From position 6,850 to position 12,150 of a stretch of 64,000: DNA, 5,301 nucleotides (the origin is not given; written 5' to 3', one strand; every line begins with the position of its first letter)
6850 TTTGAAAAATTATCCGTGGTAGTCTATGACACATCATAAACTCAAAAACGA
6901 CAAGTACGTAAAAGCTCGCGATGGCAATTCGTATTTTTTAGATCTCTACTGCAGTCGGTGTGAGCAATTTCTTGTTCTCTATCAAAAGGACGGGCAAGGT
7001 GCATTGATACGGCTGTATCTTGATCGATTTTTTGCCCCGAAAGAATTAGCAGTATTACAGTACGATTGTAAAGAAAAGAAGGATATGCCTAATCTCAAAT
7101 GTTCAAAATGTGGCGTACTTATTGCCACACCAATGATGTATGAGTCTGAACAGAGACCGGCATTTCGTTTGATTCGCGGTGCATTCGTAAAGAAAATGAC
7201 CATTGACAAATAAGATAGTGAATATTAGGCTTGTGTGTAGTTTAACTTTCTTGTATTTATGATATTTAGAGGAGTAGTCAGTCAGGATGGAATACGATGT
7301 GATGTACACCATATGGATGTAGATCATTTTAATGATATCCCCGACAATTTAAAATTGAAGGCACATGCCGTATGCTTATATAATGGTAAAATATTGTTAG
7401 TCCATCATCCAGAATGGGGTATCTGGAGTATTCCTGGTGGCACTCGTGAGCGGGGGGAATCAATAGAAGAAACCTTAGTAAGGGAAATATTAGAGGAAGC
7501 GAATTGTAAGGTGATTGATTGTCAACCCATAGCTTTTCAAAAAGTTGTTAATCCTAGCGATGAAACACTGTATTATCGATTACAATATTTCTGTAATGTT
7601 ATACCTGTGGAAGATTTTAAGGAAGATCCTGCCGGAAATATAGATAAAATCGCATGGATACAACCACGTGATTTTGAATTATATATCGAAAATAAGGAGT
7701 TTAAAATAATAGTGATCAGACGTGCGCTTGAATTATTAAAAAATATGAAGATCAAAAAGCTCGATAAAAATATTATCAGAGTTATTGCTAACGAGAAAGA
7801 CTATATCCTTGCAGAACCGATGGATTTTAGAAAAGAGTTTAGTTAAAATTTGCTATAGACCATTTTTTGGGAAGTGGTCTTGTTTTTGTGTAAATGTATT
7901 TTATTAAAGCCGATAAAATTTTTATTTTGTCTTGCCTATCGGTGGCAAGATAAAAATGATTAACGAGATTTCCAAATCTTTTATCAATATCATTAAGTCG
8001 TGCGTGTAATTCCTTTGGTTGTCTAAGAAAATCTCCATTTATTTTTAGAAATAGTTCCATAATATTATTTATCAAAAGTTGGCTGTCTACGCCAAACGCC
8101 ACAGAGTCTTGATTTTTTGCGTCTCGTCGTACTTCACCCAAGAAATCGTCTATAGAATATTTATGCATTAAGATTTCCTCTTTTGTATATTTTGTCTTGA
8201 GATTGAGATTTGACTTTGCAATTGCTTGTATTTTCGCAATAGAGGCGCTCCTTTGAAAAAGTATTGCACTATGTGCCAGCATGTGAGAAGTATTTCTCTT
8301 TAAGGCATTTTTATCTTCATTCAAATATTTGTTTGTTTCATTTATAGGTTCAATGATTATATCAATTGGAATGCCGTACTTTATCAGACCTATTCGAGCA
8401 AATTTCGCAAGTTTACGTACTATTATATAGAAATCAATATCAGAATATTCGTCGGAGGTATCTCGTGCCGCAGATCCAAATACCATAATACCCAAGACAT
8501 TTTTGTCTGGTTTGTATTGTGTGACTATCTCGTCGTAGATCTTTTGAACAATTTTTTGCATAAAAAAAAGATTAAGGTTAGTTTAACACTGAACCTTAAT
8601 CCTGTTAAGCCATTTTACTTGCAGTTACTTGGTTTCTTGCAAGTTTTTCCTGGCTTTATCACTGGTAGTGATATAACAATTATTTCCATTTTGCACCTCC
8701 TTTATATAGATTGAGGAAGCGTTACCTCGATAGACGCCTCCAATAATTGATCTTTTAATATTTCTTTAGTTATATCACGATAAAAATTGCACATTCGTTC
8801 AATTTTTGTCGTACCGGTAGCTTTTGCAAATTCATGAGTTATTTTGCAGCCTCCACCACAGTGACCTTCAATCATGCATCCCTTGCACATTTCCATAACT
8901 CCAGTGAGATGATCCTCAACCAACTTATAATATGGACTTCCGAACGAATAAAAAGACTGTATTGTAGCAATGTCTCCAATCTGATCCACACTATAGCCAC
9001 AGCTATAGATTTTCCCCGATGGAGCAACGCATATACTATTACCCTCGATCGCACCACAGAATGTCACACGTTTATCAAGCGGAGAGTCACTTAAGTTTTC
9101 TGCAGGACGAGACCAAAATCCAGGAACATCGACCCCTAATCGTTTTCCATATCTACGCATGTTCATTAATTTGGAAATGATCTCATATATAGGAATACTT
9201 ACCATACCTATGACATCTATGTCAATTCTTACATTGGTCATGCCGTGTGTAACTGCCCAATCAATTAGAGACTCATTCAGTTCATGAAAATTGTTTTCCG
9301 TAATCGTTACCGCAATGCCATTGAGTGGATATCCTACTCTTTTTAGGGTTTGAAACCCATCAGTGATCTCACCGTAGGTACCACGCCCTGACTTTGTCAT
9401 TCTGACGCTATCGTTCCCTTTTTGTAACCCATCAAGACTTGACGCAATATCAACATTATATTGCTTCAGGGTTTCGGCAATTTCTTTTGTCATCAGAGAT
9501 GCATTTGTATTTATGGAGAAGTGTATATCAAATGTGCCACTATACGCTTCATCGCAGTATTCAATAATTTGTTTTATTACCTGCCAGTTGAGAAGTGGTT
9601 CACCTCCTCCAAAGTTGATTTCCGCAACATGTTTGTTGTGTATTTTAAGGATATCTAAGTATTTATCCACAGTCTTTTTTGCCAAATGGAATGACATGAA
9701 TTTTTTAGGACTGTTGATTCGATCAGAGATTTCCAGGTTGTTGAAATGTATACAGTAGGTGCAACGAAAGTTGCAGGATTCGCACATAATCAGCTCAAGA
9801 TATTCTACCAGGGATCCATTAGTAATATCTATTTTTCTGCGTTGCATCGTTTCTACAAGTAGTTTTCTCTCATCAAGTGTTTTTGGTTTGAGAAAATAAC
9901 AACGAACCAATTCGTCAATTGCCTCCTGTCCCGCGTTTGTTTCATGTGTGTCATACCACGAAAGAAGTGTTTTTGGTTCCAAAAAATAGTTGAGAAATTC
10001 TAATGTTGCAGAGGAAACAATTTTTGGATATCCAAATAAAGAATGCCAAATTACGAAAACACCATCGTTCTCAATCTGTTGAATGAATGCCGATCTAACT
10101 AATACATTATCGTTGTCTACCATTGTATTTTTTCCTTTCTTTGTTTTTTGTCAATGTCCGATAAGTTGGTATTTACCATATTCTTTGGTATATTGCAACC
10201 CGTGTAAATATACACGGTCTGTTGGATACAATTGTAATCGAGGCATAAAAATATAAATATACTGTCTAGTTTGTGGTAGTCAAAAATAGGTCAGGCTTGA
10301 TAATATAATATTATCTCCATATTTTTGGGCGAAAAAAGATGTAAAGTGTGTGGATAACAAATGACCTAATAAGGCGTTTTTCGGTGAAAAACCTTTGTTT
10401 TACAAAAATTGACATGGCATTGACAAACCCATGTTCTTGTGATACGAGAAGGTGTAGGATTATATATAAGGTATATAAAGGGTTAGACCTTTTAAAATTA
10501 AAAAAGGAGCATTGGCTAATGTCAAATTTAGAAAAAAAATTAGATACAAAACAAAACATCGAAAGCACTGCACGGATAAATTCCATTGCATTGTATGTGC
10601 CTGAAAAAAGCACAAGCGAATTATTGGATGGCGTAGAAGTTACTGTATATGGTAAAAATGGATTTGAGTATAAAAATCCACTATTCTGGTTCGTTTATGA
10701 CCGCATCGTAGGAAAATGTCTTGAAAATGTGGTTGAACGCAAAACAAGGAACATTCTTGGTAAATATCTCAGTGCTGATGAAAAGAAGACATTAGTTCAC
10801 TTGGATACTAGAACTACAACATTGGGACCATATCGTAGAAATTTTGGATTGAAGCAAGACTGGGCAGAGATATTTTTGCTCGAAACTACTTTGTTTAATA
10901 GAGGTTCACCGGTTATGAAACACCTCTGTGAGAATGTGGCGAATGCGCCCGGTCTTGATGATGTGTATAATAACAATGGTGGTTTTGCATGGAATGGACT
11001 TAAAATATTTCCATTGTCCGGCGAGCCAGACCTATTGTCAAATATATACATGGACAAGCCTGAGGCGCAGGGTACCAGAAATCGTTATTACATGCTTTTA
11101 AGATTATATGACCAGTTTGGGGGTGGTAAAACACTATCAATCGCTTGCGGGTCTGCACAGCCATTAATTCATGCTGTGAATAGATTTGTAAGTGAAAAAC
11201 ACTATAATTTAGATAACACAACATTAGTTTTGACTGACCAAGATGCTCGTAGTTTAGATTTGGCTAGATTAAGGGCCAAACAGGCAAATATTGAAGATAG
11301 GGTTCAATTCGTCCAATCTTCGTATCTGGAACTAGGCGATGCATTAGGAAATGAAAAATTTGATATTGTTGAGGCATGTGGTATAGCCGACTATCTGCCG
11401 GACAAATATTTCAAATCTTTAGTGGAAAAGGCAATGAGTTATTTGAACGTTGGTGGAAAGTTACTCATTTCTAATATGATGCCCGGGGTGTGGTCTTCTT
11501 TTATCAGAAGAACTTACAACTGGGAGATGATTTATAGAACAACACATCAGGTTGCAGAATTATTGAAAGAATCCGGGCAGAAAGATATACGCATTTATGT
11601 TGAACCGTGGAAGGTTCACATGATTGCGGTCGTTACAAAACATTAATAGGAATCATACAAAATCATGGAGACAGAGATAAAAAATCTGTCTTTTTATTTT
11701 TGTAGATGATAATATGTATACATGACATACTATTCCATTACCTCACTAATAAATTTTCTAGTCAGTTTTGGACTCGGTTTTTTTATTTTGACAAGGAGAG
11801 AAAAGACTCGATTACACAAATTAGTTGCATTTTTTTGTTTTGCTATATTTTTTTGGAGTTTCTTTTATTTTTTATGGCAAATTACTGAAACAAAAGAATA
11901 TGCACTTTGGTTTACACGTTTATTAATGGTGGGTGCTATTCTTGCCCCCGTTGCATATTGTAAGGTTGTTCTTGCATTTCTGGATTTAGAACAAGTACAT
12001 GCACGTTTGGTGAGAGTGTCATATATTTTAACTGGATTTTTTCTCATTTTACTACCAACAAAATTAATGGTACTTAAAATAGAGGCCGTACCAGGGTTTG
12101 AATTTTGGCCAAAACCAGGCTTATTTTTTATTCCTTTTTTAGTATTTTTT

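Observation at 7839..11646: Candidate RiPP-like module: rSAM/SPASM enzyme, tightly coupled 24-aa Cys peptide and divergent SAM methyltransferase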

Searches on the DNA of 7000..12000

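Call 32: search_rna_families(source=window, start=7000, end=12000, threshold=evalue, max_evalue=1)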
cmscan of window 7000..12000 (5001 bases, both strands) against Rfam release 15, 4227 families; matches with E-value up to 1: 1.
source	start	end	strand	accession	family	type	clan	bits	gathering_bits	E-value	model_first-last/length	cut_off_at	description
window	9331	9360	-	RF02914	DUF805b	Cis-reg;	CL00115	17.2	35.6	0.31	1-35/35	no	DUF805b RNA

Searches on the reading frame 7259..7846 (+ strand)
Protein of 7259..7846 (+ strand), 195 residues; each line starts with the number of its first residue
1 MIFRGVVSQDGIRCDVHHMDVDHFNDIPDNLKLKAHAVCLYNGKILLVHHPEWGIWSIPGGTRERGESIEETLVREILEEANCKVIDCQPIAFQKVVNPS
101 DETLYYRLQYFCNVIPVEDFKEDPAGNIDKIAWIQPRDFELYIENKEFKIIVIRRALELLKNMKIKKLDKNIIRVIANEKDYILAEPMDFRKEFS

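Call 3: search_protein_families(library=ncbifam, proteins=[window:7259-7846:+], max_evalue=0.01)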
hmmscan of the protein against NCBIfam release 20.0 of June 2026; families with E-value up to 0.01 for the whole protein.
window:7259-7846:+ (195 aa): 15 families
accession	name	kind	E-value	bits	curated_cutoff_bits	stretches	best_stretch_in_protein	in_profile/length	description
TIGR02705.1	nudix_YtkD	equivalog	1.5e-09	37.6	154.4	1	36-119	28-108/156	RNA deprotection pyrophosphohydrolase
NF006530.0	PRK08999.1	equivalog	8.6e-09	34.9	245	1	44-141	19-114/315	Nudix family hydrolase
NF001299.0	PRK00241.1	equivalog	1.6e-06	27.8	158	1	44-95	147-200/263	NAD(+) diphosphatase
NF041652.1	Nud_hyd_Dein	equivalog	2.9e-06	27.6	200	1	42-145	24-133/152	Nudix hydrolase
NF007834.0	PRK10546.1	equivalog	2.1e-05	24.4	156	1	37-96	9-72/135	pyrimidine (deoxy)nucleoside triphosphate diphosphatase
NF003785.0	PRK05379.1-1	equivalog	3.2e-05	23.3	418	1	36-89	207-263/347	bifunctional nicotinamide-nucleotide adenylyltransferase/Nudix hydroxylase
NF012016.0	PRK15472.1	equivalog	3.6e-05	23.5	95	1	54-143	31-126/141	nucleoside triphosphatase NudI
NF052459.1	OxoGTPPhMutT1Mycb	equivalog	4.1e-05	22.8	475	1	44-136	19-106/292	8-oxo-(d)GTP phosphatase MutT1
NF003788.0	PRK05379.1-5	equivalog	8.3e-05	22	354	1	34-85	215-269/351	bifunctional nicotinamide-nucleotide adenylyltransferase/Nudix hydroxylase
NF008044.0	PRK10776.1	equivalog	0.00013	21.9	148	1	54-128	31-98/130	8-oxo-dGTP diphosphatase MutT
NF003786.0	PRK05379.1-2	equivalog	0.00018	20.9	397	1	34-86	220-275/354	bifunctional nicotinamide-nucleotide adenylyltransferase/Nudix hydroxylase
NF003787.0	PRK05379.1-4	equivalog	0.00021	20.4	449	1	35-86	211-265/346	bifunctional nicotinamide-nucleotide adenylyltransferase/Nudix hydroxylase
NF001936.0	PRK00714.1-3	equivalog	0.0038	17.1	118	1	54-87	35-68/155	RNA pyrophosphohydrolase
NF001934.0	PRK00714.1-1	equivalog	0.0053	16.2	241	0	38-90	15-67/176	RNA pyrophosphohydrolase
TIGR00586.1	mutt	equivalog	0.0054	16.7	97.9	0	55-85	33-63/129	8-oxo-dGTP diphosphatase MutT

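Call 4: search_protein_families(library=pfam, proteins=[window:7259-7846:+], max_evalue=0.01)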
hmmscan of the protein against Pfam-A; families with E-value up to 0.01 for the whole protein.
window:7259-7846:+ (195 aa): 1 family
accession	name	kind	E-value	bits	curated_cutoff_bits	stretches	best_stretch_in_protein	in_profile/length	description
PF00293.34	NUDIX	-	9.8e-13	48.7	21.1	1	36-145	6-123/134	NUDIX domain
